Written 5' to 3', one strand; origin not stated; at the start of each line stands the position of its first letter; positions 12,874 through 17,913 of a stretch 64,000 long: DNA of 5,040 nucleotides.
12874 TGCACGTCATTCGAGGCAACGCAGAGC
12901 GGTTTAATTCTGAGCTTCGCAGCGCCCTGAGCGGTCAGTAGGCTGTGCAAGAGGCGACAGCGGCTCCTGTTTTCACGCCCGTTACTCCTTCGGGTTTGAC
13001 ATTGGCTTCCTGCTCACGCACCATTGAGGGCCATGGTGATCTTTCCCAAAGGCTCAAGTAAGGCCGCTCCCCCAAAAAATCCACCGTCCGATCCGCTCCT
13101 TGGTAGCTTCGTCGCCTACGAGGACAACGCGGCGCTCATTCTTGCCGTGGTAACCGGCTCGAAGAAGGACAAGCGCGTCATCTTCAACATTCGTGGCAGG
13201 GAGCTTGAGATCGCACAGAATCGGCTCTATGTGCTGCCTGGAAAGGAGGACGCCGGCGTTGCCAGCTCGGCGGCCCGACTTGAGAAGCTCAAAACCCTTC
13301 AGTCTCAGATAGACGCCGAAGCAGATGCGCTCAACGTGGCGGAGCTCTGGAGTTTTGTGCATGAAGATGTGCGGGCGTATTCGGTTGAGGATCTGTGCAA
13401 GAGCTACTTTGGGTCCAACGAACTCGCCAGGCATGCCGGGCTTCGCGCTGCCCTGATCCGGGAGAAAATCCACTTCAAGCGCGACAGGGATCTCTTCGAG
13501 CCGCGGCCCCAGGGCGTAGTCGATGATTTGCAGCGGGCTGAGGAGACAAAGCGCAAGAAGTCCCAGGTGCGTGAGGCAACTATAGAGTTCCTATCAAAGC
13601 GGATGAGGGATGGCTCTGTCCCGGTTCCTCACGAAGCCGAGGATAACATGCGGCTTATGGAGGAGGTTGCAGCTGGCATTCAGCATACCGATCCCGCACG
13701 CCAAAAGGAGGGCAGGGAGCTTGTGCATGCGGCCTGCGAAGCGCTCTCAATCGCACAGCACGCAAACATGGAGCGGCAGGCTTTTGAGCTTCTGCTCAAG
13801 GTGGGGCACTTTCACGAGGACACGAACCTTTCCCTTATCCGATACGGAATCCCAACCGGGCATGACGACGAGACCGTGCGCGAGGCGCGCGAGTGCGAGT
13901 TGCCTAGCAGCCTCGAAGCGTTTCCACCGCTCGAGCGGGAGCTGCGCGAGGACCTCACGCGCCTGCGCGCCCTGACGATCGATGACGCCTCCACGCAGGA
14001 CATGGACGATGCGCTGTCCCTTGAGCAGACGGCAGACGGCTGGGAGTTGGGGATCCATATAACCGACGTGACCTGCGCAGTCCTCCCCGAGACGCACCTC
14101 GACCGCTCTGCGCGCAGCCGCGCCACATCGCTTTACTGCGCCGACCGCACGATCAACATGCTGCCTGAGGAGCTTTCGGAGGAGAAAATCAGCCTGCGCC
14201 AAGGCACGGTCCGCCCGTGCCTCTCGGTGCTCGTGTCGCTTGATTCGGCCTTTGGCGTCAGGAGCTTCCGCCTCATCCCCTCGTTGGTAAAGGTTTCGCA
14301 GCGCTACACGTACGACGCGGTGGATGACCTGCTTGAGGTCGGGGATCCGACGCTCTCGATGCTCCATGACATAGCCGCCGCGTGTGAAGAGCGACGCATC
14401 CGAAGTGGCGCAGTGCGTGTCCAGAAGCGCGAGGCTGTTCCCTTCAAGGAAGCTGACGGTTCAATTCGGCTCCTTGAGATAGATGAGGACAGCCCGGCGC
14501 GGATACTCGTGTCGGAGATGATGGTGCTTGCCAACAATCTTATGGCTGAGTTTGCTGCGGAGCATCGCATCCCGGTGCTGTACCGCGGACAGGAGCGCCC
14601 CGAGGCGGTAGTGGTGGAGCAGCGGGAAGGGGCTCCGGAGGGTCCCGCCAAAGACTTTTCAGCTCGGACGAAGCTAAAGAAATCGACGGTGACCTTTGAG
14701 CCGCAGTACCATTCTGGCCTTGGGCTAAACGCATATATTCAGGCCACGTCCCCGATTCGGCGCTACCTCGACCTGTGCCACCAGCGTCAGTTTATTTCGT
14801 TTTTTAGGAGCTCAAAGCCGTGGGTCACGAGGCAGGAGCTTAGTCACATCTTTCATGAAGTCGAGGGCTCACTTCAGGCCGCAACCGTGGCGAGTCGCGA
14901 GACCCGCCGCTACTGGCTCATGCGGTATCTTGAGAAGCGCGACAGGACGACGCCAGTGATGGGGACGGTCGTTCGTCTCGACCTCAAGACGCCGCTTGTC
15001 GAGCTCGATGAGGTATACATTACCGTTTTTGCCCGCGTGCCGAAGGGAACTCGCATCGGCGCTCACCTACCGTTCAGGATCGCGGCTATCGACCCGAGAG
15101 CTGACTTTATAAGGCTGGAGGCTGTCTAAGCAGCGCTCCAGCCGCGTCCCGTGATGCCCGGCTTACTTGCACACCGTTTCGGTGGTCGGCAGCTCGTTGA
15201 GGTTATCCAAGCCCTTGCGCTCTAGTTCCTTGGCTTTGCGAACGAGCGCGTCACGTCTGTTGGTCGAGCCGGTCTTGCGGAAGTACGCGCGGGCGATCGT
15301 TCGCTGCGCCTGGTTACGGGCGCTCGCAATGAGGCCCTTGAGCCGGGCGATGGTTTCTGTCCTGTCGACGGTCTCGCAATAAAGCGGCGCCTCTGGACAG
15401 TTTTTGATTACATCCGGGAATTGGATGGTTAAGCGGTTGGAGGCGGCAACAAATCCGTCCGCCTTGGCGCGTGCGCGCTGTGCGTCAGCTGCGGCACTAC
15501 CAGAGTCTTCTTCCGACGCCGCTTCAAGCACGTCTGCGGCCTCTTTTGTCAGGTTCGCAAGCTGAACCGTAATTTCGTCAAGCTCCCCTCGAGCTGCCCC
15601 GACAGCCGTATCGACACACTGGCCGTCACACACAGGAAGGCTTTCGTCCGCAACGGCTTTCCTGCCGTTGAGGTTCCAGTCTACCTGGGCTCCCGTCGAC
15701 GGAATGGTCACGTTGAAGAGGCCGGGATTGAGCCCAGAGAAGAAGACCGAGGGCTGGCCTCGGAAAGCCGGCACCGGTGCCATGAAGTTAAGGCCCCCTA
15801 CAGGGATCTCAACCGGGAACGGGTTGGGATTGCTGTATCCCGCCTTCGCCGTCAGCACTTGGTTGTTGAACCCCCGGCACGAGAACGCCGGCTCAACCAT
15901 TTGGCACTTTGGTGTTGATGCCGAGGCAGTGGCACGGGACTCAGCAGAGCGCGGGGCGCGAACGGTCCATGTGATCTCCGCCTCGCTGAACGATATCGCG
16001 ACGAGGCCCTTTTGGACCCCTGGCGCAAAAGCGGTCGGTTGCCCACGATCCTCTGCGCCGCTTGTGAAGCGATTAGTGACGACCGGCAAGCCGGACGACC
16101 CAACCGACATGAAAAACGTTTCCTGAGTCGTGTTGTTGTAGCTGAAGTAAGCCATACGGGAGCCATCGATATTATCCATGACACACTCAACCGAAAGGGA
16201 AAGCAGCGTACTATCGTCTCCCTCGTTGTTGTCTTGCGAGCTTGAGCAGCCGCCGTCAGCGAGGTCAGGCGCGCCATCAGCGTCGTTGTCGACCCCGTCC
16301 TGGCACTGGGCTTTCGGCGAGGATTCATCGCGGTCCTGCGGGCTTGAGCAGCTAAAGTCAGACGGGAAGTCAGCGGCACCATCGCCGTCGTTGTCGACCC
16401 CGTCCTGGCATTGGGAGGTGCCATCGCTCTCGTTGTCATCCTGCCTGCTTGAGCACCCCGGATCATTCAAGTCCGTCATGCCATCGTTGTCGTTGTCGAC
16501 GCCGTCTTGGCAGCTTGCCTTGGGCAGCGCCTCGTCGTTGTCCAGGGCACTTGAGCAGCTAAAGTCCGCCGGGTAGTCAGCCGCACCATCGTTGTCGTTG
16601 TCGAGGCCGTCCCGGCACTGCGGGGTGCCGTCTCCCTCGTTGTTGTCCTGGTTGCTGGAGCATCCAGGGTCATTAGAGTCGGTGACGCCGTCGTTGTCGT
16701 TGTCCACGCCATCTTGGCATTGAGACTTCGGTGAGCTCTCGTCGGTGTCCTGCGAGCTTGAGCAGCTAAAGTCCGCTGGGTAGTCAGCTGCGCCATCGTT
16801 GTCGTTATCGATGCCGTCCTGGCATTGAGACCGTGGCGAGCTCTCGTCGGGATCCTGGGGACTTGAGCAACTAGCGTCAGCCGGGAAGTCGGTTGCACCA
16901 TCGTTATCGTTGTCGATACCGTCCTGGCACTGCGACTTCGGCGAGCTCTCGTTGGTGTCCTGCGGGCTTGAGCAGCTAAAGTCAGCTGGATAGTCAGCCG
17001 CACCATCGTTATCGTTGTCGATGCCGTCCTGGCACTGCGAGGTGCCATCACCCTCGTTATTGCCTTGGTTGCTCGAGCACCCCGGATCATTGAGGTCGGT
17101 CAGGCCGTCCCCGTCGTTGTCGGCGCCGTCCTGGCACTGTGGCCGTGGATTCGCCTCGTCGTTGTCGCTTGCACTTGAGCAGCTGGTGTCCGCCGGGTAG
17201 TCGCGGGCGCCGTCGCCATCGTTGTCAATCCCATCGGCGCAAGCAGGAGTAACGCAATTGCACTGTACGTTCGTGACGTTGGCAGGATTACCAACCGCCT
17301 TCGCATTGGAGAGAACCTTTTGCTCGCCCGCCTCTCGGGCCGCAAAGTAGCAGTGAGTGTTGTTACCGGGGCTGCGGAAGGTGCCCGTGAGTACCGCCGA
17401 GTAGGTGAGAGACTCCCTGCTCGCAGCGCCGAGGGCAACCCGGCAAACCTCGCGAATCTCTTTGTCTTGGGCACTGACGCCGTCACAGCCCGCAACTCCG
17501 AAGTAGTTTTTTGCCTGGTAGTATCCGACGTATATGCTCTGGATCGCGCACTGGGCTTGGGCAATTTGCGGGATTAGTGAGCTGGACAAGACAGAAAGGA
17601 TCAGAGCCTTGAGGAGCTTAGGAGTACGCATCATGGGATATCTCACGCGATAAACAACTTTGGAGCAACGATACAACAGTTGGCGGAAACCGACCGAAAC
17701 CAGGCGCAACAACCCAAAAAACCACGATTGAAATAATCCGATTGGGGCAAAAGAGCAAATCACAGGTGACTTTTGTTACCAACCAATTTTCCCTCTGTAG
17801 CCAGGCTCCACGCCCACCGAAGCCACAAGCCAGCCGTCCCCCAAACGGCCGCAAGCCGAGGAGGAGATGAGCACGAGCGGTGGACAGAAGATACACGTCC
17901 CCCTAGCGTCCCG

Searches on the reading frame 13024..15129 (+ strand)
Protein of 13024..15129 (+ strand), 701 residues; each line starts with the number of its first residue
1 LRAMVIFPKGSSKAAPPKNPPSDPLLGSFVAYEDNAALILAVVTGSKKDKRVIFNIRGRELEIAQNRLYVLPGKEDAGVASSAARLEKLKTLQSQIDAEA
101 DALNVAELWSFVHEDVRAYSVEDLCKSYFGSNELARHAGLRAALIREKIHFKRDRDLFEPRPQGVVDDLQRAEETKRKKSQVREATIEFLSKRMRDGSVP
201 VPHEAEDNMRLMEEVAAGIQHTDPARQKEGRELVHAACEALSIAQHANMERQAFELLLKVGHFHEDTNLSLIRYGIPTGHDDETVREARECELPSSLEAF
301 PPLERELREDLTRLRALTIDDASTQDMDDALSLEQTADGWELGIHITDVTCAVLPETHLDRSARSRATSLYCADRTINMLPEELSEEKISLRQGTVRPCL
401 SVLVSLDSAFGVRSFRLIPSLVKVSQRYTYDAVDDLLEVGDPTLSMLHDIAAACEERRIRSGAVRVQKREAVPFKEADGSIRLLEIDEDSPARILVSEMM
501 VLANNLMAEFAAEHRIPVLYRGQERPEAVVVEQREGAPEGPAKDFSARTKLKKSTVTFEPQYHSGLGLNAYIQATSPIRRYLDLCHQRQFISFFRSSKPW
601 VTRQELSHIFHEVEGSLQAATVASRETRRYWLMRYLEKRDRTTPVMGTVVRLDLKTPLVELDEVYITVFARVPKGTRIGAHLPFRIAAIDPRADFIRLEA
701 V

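Call 4: search_protein_families(library=pfam, proteins=[window:13024-15129:+], max_evalue=0.01)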
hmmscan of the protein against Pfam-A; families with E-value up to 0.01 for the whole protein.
window:13024-15129:+ (701 aa): 3 families
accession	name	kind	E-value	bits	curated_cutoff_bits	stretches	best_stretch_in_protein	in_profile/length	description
PF00773.25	RNB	-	3.5e-68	230.7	29.3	1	308-591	1-321/326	RNB domain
PF23161.1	HTH_RNase_II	-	1.3e-05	26.4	24.7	1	166-269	1-95/95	Double HTH domain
PF25255.1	wH_RNase_II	-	2.8e-05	24.6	27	1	95-163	5-76/78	Ribonuclease II, winged helix domain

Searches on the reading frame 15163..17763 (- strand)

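Call 4: search_protein_families(library=pfam, proteins=[window:15163-17763:-], max_evalue=0.01)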
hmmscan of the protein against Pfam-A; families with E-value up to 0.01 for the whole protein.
window:15163-17763:- (866 aa): 0 families

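Call 9: search_protein_families(library=ncbifam, proteins=[window:15163-17763:-], max_evalue=0.01)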
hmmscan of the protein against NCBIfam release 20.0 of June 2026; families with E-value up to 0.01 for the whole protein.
window:15163-17763:- (866 aa): 1 family
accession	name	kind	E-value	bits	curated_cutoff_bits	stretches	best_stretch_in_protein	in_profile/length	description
NF033662.1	acid_disulf_rpt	repeat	3.4e-46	154.6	41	7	209-232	6-29/32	acidic double-disulfide repeat-containing protein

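Call 74: search_protein_families(library=padloc, proteins=[window:15163-17763:-], max_evalue=0.001)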
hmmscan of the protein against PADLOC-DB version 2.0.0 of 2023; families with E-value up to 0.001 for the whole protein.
window:15163-17763:- (866 aa): 0 families
